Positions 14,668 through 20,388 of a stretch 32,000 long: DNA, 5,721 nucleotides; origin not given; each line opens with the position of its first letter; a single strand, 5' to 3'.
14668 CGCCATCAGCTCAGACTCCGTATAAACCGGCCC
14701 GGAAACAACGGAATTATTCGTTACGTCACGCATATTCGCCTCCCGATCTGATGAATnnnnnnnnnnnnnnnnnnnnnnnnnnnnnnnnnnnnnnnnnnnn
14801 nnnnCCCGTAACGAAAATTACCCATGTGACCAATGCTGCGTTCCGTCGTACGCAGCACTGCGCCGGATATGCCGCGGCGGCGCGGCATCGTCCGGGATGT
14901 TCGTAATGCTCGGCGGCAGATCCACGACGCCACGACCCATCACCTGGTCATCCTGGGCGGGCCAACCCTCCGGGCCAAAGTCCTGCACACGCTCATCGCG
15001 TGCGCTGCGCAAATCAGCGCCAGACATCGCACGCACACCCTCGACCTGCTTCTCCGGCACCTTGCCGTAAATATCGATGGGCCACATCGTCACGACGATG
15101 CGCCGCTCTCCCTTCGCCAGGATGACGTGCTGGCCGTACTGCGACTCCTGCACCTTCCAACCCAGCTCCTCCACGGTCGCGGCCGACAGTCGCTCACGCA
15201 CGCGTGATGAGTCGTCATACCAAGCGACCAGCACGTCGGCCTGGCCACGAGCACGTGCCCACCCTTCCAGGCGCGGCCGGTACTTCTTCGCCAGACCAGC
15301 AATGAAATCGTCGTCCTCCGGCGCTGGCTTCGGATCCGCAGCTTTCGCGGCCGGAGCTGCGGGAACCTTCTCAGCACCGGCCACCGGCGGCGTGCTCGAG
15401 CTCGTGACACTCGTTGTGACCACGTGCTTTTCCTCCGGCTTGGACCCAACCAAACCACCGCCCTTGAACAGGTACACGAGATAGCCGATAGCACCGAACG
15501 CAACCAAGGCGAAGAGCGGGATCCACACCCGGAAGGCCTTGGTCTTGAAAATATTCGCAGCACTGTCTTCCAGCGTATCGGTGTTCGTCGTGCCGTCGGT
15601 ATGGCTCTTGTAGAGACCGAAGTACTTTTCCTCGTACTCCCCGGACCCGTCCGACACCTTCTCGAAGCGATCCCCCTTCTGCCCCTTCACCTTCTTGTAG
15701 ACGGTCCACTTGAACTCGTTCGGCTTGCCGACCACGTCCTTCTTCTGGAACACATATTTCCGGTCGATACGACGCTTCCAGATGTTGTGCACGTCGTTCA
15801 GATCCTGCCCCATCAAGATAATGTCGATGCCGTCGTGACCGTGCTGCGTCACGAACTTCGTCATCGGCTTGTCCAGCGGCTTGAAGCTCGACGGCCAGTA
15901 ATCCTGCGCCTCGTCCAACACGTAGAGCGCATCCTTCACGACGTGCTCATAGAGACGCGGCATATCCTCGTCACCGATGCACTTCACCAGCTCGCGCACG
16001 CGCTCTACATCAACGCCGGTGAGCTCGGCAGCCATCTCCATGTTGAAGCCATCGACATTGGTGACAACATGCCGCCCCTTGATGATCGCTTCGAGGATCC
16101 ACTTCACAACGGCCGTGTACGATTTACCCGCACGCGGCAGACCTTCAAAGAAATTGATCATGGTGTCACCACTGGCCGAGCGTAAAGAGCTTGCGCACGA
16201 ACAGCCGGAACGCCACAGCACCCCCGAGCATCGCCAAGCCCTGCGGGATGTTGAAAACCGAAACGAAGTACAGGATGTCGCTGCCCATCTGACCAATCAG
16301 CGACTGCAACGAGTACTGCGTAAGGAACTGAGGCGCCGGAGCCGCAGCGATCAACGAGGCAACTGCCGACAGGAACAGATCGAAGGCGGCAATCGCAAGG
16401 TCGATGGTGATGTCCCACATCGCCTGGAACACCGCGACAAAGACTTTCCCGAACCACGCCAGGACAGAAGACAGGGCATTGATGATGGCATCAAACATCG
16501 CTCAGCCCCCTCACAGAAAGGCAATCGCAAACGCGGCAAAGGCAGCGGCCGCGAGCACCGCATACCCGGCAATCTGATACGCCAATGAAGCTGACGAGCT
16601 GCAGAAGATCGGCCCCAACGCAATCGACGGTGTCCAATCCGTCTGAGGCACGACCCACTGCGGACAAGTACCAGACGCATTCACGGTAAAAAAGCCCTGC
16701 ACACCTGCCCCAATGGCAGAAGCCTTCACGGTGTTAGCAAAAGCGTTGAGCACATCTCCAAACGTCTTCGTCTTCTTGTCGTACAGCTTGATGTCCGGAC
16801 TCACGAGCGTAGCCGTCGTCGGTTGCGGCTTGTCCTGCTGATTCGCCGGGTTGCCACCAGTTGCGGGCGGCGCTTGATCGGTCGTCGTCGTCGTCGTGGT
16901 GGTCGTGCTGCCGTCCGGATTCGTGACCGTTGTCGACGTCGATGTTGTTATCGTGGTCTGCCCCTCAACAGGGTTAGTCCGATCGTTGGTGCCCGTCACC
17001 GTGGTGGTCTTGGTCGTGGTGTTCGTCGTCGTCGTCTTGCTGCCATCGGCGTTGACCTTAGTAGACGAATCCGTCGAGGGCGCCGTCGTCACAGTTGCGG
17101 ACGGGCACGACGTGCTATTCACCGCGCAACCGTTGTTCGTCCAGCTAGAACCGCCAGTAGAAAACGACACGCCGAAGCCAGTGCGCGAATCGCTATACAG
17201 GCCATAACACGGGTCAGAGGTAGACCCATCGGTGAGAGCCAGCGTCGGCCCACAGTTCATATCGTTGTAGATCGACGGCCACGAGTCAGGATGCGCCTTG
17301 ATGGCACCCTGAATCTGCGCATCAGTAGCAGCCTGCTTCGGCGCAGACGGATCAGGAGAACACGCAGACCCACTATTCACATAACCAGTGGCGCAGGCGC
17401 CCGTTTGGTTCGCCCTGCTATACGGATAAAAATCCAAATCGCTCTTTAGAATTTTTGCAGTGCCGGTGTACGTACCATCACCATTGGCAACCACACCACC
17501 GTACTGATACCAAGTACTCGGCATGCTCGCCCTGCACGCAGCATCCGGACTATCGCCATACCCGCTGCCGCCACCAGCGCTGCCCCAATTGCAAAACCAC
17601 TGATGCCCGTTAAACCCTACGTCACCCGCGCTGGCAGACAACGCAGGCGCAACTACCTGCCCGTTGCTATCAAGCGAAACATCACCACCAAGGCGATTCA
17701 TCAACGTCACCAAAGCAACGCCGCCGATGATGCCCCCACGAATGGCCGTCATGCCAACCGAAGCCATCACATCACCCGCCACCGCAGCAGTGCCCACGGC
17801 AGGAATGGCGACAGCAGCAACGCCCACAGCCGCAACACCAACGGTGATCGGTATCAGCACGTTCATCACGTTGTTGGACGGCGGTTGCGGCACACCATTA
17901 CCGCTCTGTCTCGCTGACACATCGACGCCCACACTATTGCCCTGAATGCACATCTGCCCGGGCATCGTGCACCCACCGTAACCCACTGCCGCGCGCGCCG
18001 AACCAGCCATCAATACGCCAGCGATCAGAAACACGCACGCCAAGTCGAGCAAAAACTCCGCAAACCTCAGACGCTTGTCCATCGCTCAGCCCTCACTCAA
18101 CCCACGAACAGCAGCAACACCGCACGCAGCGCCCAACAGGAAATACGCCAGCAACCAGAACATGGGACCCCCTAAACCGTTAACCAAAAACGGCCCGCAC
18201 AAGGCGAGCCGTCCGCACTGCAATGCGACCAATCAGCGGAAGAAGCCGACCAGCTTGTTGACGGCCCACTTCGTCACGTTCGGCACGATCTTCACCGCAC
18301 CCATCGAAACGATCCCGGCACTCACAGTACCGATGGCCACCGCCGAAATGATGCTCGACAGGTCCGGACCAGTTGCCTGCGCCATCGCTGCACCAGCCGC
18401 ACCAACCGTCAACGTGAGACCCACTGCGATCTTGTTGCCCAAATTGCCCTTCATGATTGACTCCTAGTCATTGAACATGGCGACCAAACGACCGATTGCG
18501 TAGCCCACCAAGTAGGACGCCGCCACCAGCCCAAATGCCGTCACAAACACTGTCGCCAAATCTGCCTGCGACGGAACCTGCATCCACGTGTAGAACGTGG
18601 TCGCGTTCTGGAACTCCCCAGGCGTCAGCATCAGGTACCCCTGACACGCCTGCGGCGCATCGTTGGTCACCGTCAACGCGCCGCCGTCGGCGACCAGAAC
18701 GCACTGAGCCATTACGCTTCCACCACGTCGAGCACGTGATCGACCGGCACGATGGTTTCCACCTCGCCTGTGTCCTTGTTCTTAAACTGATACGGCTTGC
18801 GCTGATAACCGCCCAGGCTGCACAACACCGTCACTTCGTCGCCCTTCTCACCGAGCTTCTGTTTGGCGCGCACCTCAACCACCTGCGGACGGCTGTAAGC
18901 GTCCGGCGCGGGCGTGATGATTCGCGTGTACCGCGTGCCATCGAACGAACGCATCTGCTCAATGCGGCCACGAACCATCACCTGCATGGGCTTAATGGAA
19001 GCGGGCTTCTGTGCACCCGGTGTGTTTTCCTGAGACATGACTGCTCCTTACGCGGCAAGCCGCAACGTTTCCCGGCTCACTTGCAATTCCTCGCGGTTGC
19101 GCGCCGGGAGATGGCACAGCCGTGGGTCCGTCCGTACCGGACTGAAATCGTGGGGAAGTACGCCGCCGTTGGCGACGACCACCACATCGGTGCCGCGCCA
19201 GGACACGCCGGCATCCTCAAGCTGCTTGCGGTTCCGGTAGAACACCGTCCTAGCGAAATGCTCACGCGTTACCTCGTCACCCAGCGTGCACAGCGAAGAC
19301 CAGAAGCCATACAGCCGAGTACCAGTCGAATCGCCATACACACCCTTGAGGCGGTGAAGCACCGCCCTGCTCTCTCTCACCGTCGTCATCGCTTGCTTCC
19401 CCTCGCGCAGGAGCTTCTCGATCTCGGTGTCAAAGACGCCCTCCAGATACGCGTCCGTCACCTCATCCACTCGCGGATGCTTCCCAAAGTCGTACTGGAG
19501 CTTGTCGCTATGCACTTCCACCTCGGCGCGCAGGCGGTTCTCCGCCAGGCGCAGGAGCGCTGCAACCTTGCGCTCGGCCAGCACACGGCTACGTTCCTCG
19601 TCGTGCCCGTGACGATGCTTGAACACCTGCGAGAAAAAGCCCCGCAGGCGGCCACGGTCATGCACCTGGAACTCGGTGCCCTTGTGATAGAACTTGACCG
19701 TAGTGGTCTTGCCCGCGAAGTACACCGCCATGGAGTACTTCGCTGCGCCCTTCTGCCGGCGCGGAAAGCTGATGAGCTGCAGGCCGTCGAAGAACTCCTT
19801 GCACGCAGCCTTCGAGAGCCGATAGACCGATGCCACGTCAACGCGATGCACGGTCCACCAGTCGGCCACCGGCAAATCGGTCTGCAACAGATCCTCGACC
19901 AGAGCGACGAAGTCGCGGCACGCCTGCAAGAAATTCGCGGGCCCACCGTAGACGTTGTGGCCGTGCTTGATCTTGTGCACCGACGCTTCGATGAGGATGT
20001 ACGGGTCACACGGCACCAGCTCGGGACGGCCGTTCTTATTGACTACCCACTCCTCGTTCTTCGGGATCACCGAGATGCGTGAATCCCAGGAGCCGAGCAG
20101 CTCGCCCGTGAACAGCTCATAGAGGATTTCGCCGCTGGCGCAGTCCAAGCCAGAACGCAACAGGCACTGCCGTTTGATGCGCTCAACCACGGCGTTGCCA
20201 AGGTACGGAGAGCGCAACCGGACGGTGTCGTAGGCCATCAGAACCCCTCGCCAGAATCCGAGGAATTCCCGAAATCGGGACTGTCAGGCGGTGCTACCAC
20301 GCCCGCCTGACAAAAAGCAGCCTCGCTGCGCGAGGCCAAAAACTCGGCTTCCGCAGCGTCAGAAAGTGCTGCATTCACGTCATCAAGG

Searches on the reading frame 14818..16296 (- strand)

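Call 58: search_protein_families(library=pfam, proteins=[window:14818-16296:-], max_evalue=0.001)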
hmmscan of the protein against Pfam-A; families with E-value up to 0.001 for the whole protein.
window:14818-16296:- (492 aa): 1 family
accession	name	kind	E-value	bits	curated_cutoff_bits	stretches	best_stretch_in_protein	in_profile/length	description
PF05707.18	Zot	-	2.3e-34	119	20.3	1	46-235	1-196/197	Zonular occludens toxin (Zot)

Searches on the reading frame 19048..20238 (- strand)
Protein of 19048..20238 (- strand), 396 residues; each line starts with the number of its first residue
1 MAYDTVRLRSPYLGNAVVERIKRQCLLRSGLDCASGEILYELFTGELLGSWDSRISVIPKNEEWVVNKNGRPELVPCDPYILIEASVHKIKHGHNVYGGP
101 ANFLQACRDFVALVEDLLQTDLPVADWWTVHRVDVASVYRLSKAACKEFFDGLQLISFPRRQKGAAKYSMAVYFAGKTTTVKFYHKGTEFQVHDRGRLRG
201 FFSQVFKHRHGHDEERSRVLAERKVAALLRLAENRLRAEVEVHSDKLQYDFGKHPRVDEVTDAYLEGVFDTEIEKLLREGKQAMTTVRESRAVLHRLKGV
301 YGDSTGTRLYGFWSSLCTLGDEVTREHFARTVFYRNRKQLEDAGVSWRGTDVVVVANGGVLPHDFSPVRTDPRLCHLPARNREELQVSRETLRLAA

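Call 58: search_protein_families(library=pfam, proteins=[window:19048-20238:-], max_evalue=0.001)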
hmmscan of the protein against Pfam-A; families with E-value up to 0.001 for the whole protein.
window:19048-20238:- (396 aa): 1 family
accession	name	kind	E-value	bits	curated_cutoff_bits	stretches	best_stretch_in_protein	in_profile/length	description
PF05144.20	Phage_CRI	-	3.6e-10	40.4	21.7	1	80-248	65-219/232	Replication-associated protein G2P N-terminal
